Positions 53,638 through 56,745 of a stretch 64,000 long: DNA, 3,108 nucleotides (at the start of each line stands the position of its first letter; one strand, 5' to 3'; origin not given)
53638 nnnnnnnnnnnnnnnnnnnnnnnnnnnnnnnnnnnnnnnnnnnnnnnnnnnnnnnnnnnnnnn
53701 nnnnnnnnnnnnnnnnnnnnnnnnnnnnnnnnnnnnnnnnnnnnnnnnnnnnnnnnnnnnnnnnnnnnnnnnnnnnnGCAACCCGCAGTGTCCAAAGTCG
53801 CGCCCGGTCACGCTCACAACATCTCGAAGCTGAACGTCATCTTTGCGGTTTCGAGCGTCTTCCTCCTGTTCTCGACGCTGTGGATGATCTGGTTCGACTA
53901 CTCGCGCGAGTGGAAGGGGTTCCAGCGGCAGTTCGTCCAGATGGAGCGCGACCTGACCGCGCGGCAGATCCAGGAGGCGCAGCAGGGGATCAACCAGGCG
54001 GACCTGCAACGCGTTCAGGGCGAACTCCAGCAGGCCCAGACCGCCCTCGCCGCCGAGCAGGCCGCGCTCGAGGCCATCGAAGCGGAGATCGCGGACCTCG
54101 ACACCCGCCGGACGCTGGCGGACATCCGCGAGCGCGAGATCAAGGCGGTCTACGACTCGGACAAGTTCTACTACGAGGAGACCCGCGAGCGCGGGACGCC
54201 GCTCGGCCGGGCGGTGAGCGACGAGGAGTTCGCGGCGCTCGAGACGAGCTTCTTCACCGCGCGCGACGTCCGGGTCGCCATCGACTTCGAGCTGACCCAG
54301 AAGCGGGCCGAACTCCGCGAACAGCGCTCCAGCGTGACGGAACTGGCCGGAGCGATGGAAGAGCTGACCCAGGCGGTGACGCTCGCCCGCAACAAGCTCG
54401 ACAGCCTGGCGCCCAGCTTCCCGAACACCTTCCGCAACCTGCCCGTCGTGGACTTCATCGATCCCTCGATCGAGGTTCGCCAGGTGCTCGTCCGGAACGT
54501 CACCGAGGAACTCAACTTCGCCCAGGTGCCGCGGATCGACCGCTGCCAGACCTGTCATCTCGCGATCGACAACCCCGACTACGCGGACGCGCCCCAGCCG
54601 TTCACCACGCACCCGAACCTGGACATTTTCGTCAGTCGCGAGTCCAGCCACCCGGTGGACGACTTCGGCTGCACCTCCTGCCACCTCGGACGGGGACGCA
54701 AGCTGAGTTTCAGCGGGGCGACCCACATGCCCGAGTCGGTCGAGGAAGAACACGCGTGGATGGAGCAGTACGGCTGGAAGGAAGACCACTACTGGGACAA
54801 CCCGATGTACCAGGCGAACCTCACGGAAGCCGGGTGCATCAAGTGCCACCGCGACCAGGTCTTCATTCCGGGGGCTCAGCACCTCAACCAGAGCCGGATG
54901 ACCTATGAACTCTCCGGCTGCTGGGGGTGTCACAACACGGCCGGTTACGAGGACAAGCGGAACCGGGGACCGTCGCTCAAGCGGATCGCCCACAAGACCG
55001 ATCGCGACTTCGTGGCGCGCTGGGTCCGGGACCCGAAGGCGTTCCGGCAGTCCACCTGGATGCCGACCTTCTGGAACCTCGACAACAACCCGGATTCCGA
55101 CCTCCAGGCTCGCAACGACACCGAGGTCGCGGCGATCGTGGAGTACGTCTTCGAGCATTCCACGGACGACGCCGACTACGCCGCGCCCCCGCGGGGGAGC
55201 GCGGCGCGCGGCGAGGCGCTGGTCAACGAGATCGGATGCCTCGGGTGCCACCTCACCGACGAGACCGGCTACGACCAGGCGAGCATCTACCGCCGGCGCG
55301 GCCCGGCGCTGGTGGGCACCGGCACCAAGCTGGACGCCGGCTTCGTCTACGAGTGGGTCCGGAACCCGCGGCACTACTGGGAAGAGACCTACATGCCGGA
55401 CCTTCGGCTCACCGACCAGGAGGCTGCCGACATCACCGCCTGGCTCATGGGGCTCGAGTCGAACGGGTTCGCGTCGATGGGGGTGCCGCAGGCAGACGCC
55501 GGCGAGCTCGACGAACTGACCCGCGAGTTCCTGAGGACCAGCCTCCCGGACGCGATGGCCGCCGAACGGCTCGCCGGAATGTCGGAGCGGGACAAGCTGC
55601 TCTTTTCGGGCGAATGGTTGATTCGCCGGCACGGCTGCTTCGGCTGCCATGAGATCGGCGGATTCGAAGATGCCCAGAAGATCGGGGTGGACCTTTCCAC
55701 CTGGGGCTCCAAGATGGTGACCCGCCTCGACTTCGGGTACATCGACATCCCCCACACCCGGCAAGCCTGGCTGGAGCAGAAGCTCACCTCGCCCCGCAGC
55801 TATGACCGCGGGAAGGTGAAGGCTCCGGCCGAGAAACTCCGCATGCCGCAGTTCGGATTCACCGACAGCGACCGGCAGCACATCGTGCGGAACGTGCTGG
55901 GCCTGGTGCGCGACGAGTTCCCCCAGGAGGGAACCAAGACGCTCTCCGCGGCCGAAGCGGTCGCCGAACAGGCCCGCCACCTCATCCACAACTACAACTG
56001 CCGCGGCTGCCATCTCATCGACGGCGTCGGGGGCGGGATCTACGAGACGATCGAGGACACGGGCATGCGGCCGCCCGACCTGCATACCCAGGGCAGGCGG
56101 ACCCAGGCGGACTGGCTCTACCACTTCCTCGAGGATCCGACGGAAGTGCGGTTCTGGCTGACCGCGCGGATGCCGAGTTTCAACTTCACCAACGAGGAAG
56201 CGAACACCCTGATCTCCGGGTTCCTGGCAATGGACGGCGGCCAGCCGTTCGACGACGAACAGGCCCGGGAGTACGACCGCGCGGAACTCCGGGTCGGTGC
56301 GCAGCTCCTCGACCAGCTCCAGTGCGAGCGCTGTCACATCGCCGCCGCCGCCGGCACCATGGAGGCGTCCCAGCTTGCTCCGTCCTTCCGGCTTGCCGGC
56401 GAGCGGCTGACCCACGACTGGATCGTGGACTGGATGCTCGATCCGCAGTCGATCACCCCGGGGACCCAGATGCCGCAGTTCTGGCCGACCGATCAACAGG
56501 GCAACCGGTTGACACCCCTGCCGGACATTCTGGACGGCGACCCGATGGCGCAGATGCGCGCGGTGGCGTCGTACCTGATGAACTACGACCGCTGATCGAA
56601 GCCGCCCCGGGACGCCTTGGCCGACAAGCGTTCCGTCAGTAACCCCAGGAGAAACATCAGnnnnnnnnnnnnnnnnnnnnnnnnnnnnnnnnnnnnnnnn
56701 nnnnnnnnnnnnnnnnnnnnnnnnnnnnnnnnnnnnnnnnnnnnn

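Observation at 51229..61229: Contiguous roughly 10-kb respiratory super-operon: Rieske, split cytochrome b, octahaem cytochrome c, and aa3-type oxidase (II, I, III, III', IV) plus a CxxC mini-protein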

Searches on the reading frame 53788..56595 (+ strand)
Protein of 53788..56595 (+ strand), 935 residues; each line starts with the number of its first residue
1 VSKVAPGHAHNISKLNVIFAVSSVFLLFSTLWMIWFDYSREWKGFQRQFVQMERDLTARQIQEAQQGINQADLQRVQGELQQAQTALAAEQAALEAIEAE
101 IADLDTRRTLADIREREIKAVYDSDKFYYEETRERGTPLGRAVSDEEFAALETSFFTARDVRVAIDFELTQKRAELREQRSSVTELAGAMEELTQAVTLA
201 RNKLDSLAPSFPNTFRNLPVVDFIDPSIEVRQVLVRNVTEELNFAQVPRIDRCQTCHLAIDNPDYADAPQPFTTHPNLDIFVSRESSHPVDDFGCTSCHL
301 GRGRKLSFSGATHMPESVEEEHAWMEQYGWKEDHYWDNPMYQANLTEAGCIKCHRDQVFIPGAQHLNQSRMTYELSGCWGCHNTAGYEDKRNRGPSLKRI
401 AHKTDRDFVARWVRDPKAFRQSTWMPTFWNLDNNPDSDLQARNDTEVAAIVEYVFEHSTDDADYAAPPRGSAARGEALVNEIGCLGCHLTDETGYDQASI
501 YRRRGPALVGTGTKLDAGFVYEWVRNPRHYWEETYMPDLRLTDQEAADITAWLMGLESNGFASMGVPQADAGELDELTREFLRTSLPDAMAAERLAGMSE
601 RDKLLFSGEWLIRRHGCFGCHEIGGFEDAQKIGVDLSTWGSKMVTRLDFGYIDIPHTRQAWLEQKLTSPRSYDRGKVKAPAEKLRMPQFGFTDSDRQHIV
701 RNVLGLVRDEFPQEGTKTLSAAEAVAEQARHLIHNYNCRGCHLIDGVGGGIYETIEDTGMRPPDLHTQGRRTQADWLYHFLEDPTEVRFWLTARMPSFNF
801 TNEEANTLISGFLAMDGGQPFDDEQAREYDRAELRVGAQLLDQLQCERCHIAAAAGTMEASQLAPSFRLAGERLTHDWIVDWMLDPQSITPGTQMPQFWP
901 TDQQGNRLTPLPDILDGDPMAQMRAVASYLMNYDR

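Call 4: search_protein_families(library=pfam, proteins=[window:53788-56595:+], max_evalue=0.01)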
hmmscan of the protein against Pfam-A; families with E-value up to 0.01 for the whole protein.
window:53788-56595:+ (935 aa): 6 families
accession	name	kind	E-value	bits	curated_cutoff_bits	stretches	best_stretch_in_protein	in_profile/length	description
PF00034.26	Cytochrom_C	-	4.2e-24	86.1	21.3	1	472-556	1-89/90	Cytochrome c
PF13442.11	Cytochrome_CBB3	-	7.4e-14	52.3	27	1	471-553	2-68/68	Cytochrome C oxidase, cbb3-type, subunit III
PF02433.20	FixO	-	3.8e-13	49.9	29.6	1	349-459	61-168/219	Cytochrome C oxidase, mono-heme subunit/FixO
PF22113.1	Mtrc-MtrF_II-IV_dom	-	1.3e-09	38.3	30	1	345-420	4-61/176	Outer membrane cytochrome MtrC/MtrF-like, domains II/IV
PF14522.11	Cytochrome_C7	-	0.0004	20.6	24.8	0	346-386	12-52/67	Cytochrome c7 and related cytochrome c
PF14537.11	Cytochrom_c3_2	-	0.003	18.4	25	0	288-355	2-65/79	Cytochrome c3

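Call 5: search_protein_families(library=ncbifam, proteins=[window:53788-56595:+], max_evalue=0.01)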
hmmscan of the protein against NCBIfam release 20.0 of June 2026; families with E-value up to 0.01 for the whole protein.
window:53788-56595:+ (935 aa): 13 families
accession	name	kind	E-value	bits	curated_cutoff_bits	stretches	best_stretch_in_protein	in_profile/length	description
TIGR04485.1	thiosulf_SoxX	equivalog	6e-24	84.6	61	3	377-455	4-76/78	sulfur oxidation c-type cytochrome SoxX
NF040971.1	cytc_ExtS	equivalog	1.7e-11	43.9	100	1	831-869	75-113/262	selenite/tellurite reduction operon c-type cytochrome lipoprotein ExtS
TIGR00781.1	ccoO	equivalog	1.9e-11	44.1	200.65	0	864-898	103-137/232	cytochrome-c oxidase, cbb3-type subunit II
NF011055.0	PRK14487.1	subfamily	5.6e-10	39.1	218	0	348-487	66-200/212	cbb3-type cytochrome c oxidase subunit II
NF011054.0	PRK14486.1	equivalog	5.9e-10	39.1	447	0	347-436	60-146/294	putative bifunctional cbb3-type cytochrome c oxidase subunit II/cytochrome c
NF045773.1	cytochro_C550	exception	3.5e-09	36.6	125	0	470-554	47-117/118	cytochrome c550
NF011053.0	PRK14485.1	subfamily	1.7e-08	33.2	1080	0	863-898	591-626/716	putative bifunctional cbb3-type cytochrome c oxidase subunit I/II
NF045774.1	cytochro_C551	exception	7.6e-07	29.1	118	0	469-554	36-107/110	cytochrome c551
TIGR03507.1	decahem_SO1788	subfamily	1.8e-06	26.8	209.3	1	340-390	262-310/672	OmcA/MtrC family decaheme c-type cytochrome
NF050122.1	bc1_QcrC_actin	exception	5.5e-06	25.9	200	0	798-870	100-172/253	cytochrome bc1 complex diheme cytochrome c subunit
TIGR02168.1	SMC_prok_B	equivalog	0.00037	18.4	567.35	1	50-208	244-399/1181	chromosome segregation protein SMC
TIGR00782.1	ccoP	equivalog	0.00076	18.9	179.95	0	443-496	178-226/285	cytochrome-c oxidase, cbb3-type subunit III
TIGR03508.1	decahem_SO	subfamily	0.0026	17.3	192.2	1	250-389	34-157/258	DmsE family decaheme c-type cytochrome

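Call 8: find_homologous_proteins(query=window:53788-56595:+, max_evalue=0.00001)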
Query window:53788-56595:+ (935 aa): 326 proteins with E <= 0.00001 among 8000 candidates; the best 120 are listed.
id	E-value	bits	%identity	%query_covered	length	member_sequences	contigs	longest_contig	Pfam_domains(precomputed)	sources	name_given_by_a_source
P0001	0.0e+0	2197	100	100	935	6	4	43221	PF02433.21,PF13442.12,PF00034.27,PF22113.2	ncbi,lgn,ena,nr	ncbi:MAG: cytochrome c [Acidobacteria bacterium]|nr:cytochrome c [Acidobacteriota bacterium] MYA4735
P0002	0.0e+0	2151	97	100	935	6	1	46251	PF02433.21,PF13442.12,PF00034.27,PF22113.2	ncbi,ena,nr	ncbi:MAG: cytochrome c [Acidobacteriota bacterium]|nr:cytochrome c [Acidobacteriota bacterium]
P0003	0.0e+0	2147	97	100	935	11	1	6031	PF02433.21,PF13442.12,PF00034.27,PF22113.2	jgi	-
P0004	0.0e+0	2128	96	100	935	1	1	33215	PF02433.21,PF13442.12,PF00034.27,PF22113.2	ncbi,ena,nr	ncbi:MAG: c-type cytochrome [Acidobacteriota bacterium]|nr:c-type cytochrome [Acidobacteriota bacter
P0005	0.0e+0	2126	96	100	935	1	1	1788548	PF02433.21,PF13442.12,PF00034.27,PF22113.2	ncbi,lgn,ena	-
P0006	0.0e+0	2125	96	100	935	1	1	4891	PF02433.21,PF13442.12,PF00034.27,PF22113.2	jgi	jgi:cbb3-type cytochrome oxidase cytochrome c subunit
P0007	0.0e+0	2122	96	100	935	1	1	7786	PF02433.21,PF13442.12,PF00034.27,PF22113.2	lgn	-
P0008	0.0e+0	2119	96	100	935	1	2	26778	PF02433.21,PF13442.12,PF00034.27,PF22113.2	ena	-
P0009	0.0e+0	2118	95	100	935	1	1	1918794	PF02433.21,PF13442.12,PF00034.27,PF22113.2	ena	-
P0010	0.0e+0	2114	95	100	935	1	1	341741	PF02433.21,PF13442.12,PF00034.27,PF22113.2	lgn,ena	-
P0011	0.0e+0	2109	95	100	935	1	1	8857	PF02433.21,PF13442.12,PF00034.27,PF22113.2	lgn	-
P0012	0.0e+0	2107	95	100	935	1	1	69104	PF02433.21,PF13442.12,PF00034.27,PF22113.2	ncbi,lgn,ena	-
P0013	0.0e+0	2107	95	100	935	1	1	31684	PF02433.21,PF13442.12,PF00034.27,PF22113.2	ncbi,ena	-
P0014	0.0e+0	2103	95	100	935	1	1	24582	PF02433.21,PF13442.12,PF00034.27,PF22113.2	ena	-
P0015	0.0e+0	2075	93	100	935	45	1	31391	PF02433.21,PF13442.12,PF00034.27,PF22113.2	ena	-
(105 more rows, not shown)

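Call 17: find_related_loci(query=A1, collection=genome_contigs, flank=10000)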
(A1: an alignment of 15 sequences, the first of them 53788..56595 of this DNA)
Query A1 (935 aa) in genome_contigs; peptide patterns used: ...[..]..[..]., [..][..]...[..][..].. (x = any residue, [..] = any of these).
600 stretches matched a pattern (row limit reached: there are more); 575 encode a relative of the query (tblastn E <= 1e-3); the best 80 are kept; 80 distinct loci.
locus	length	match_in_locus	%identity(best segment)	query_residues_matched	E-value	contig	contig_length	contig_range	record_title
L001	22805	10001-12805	94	1-935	0e+0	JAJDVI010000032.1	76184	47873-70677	MAG: Acidobacteria bacterium isolate jk18x22bins.33 k141_743496, whole genome shotgun sequence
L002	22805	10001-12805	85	1-935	0e+0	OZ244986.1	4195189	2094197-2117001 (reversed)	MAG: Candidatus Marinacidobacterium sp. isolate 3944564f-3231-43fa-8f4a-73563c7b229a genome assembly, chromosome: 1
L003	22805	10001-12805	85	1-935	0e+0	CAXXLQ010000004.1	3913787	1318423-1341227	MAG: Vicinamibacteria bacterium isolate d0699c76-2533-4a58-a70c-6c423186d07a genome assembly, contig: contig_4, whole ge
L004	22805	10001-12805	80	1-935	0e+0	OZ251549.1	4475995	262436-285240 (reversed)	MAG: Candidatus Marinacidobacterium sp. isolate 88176f09-942a-4e48-9e77-24fef9edb6e5 genome assembly, chromosome: 1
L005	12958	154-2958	79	1-935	0e+0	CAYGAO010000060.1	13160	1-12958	MAG TPA_asm: uncultured Acidobacteriota bacterium isolate ERP110561_co1_40 genome assembly, contig: NODE_2980_length_131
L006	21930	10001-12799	79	3-935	0e+0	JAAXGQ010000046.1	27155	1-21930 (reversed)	MAG: Vicinamibacteraceae bacterium isolate Plut_88867 filtered_Plut_88867_genomic_contig_26210, whole genome shotgun seq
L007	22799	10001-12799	78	3-935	0e+0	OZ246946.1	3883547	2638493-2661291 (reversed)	MAG: Vicinamibacteria bacterium isolate 344fb95d-b79c-434c-8e88-824dadf82238 genome assembly, chromosome: 1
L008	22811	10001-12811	63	1-933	0e+0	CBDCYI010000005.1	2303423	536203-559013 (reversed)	MAG: Candidatus Marinacidobacterales bacterium isolate b59a947e-d931-455a-aa23-38fe8c6b6c4e genome assembly, contig: con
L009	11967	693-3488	62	1-935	0e+0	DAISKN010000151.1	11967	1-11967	MAG TPA_asm: Acidobacteriota bacterium isolate CTOTU25575 NODE_2451_length_11967_cov_4.841588, whole genome shotgun sequ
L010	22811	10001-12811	61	1-933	0e+0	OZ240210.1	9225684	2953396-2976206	MAG: Candidatus Marinacidobacterales bacterium isolate 0d31ad60-220b-4e30-b965-f5e03541a285 genome assembly, chromosome:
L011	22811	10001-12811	61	1-933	0e+0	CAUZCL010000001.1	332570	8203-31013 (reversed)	MAG: Acidobacteria bacterium bin61 isolate CB27_AW.28 genome assembly, contig: Ga0310120_10000001, whole genome shotgun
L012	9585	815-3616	60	1-933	0e+0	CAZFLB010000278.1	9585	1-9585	MAG TPA_asm: uncultured Acidobacteriota bacterium isolate SRP092796_co1_581 genome assembly, contig: k141_7322808, whole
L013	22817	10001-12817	60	1-933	0e+0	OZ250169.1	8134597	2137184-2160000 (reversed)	MAG: Candidatus Marinacidobacterales bacterium isolate 549cdbe4-9bbc-4d2b-bb60-052536d6f51f genome assembly, chromosome:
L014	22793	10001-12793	57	1-935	0e+0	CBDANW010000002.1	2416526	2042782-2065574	MAG: Candidatus Marinacidobacterales bacterium isolate 58ad810b-317c-4b5b-8bc8-0cee20f92245 genome assembly, contig: con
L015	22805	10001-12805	85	1-935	0e+0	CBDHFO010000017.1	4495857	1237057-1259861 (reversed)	MAG: Candidatus Marinacidobacterium sp. isolate 178a2059-1fcc-4348-b026-258adf563acb genome assembly, contig: contig_6,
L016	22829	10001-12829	39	3-933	0e+0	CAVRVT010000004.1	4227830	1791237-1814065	MAG: uncultured Acidobacteriota bacterium isolate MFD02199.bin.1.6 genome assembly, contig: contig_9645, whole genome sh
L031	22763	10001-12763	42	10-931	0e+0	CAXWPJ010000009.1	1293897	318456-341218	MAG: Terriglobia bacterium isolate 1b16e62b-751d-475c-a58a-de564b65d07b genome assembly, contig: contig_9, whole genome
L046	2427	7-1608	60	374-935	0e+0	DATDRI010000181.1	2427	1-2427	MAG TPA_asm: Vicinamibacteria bacterium isolate SMAG_U7973 k141_310993, whole genome shotgun sequence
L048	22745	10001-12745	38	10-934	0e+0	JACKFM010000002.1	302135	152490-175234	MAG: Candidatus Omnitrophota bacterium isolate HK-STAS-OMNI-5 HK-STAS-OMNI-5_2, whole genome shotgun sequence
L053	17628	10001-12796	37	5-933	0e+0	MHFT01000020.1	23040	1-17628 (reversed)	MAG: Omnitrophica bacterium RIFCSPLOWO2_12_FULL_50_11 rifcsplowo2_12_scaffold_12763, whole genome shotgun sequence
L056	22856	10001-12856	38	10-931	0e+0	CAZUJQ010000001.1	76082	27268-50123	MAG TPA_asm: uncultured Planctomycetales bacterium isolate binchicken_co21_390 genome assembly, contig: NODE_58_length_7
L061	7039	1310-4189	38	2-931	0e+0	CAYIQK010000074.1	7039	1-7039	MAG TPA_asm: uncultured Planctomycetales bacterium isolate ERP119705_co25_244 genome assembly, contig: NODE_11958_length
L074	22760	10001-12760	37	6-935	0e+0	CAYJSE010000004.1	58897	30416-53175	MAG TPA_asm: uncultured Planctomycetia bacterium isolate ERP125453_co1_305 genome assembly, contig: NODE_335_length_5889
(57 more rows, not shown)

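Call 19: search_solved_structures(query=A1, max_evalue=0.01)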
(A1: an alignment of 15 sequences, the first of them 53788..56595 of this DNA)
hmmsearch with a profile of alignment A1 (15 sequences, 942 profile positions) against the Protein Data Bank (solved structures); distinct sequences matched with E-value up to 0.01: 10.
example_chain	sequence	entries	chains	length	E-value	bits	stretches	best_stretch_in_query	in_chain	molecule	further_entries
9g6b_B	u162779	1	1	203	0.00022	22.6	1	348-442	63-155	Cbb3-type cytochrome c oxidase subunit II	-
6btm_A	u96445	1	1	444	0.00051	21.3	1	466-530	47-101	Alternative Complex III subunit A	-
9g83_u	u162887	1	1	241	0.00066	20.9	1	349-459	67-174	Cytochrome c oxidase, cbb3-type, subunit II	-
3mk7_B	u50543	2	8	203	0.00078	20.7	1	348-442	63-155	Cytochrome c oxidase, cbb3-type, subunit O | Cbb3-type cytochrome c oxidase subunit II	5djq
8smr_F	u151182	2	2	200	0.0011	20.2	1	348-441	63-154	Cbb3-type Cytochrome C oxidase subunit II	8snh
2l4d_A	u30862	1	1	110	0.0012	20.1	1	375-460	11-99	SCO1/SenC family protein/cytochrome c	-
6xkw_o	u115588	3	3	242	0.0022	19.2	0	349-455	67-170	Cytochrome c oxidase, Cbb3-type, subunit II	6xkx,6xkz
1ccr_A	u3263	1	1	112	0.0072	17.5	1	464-555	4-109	CYTOCHROME C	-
9msz_A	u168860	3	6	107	0.0083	17.3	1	467-556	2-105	Cytochrome c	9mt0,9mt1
1h31_B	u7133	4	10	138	0.0085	17.3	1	470-898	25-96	CYTOCHROME C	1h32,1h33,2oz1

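Call 25: search_protein_families(library=pfam, proteins=[L016:12981-13484:+, L016:13569-14957:+, L016:14950-16713:+, L016:16777-17565:+, L008:15499-16395:+, L008:18368-19252:+], max_evalue=0.01)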
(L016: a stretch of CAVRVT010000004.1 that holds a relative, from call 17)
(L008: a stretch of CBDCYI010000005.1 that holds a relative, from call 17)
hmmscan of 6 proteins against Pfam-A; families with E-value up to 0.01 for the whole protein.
L016:12981-13484:+ (167 aa): 4 families
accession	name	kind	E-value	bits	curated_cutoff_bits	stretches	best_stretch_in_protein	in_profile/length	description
PF00132.30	Hexapep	-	1.8e-17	62.6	27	2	88-120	1-33/36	Bacterial transferase hexapeptide (six repeats)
PF14602.12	Hexapep_2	-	1.1e-09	38.3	27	2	72-103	2-32/34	Hexapeptide repeat of succinyl-transferase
PF25084.1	LbH_EIF2B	-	1.3e-09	38.4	54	1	49-130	22-102/105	EIF2B subunit epsilon LbH domain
PF21711.3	DCTN5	-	0.00084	19.5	40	1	33-142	39-155/182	Dynactin subunit 5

L016:13569-14957:+ (462 aa): 4 families
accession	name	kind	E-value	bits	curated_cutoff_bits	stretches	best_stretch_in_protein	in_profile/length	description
PF13393.11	tRNA-synt_His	-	9.1e-48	163.5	25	1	18-337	1-308/308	Histidyl-tRNA synthetase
PF03129.25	HGTP_anticodon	-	7.5e-13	48.9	21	1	367-446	14-93/94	Anticodon binding domain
PF00152.25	tRNA-synt_2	-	0.00027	20.6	25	0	26-142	21-120/308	tRNA synthetases class II (D, K and N)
PF00587.30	tRNA-synt_2b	-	0.0087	16.6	29.3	0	95-176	17-104/179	tRNA synthetase class II core domain (G, H, P, S and T)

L016:14950-16713:+ (587 aa): 3 families
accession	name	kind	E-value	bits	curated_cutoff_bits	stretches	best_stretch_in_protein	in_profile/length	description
PF00152.25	tRNA-synt_2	-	1.6e-118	395.7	25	1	126-559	1-307/308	tRNA synthetases class II (D, K and N)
PF01336.31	tRNA_anti-codon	-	1.2e-15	57.6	27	1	28-109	3-75/75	OB-fold nucleic acid binding domain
PF02938.19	GAD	-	3.1e-10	40.6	23.4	1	316-406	1-94/95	GAD domain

L016:16777-17565:+ (262 aa): 2 families
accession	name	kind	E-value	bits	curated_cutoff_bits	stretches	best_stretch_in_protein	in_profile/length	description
PF02562.22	PhoH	-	3.7e-44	151.1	27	1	106-207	2-103/205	PhoH-like protein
PF01695.23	IstB_IS21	-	0.00041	20.3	24.1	1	105-146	74-115/238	IstB-like ATP binding protein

L008:15499-16395:+ (298 aa): 1 family
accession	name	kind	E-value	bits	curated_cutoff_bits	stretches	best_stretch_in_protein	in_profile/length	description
PF01040.23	UbiA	-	1.4e-53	182.2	34.2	1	37-277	1-244/250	UbiA prenyltransferase family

L008:18368-19252:+ (294 aa): 1 family
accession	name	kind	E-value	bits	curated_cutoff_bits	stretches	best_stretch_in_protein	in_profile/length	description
PF02628.20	COX15-CtaA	-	4.5e-34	118.4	29.9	1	11-278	4-322/322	Cytochrome oxidase assembly protein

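Call 43: predict_structure(alignment_id=A2)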
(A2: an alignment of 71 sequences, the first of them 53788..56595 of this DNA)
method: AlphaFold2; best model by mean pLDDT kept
length: 935 residues; sequences in the alignment: 71
mean_pLDDT: 73.8   pTM: 0.67
mean pLDDT of the five models: 73.8, 73.0, 70.1, 66.6, 66.5
residues with pLDDT >= 90: 157; 70-90: 459; 50-70: 204; < 50: 115
segments of 3 or more residues with pLDDT < 50: 1-12, 37-43, 212-265, 268-273, 291-312, 334-339, 709-712
pLDDT, mean of each block of 10 residues (from residue 1): 33 55 71 53 51 62 62 79 85 89 92 87 79 65 82 87 87 86 81 76 59 43 34 30 29 39 48 59 55 40 33 60 71 50 70 73 83 78 57 70 91 90 81 72 92 87 84 93 84 84 85 92 80 72 94 92 92 93 83 93 93 75 69 66 60 76 84 65 69 88 67 58 85 87 76 75 76 85 69 70 90 79 69 92 88 74 80 87 83 80 89 91 93 82
secondary structure, 60 per line:
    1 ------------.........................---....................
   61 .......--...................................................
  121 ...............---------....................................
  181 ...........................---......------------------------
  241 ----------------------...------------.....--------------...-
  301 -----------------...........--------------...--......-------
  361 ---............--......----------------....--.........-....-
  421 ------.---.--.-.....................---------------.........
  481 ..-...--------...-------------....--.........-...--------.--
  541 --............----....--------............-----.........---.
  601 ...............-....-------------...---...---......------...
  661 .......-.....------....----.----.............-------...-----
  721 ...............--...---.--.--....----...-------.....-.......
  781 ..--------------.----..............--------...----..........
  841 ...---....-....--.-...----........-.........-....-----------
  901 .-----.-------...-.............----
elements in order (helices of 4 or more, strands of 3 or more residues): H13-37 H41-67 H70-135 H145-207 H211-216 H278-282 H318-328 H348-353 H364-375 H378-383 H400-403 H406-414 H416-419 H436-456 H472-482 H511-514 H517-525 H543-554 H559-562 H571-582 H588-596 H600-615 H617-620 H646-651 H658-667 H669-673 H680-683 H693-705 H721-735 H750-753 H768-771 H774-782 H802-815 H831-843 H847-850 H867-873 H876-884 H886-889 H919-931
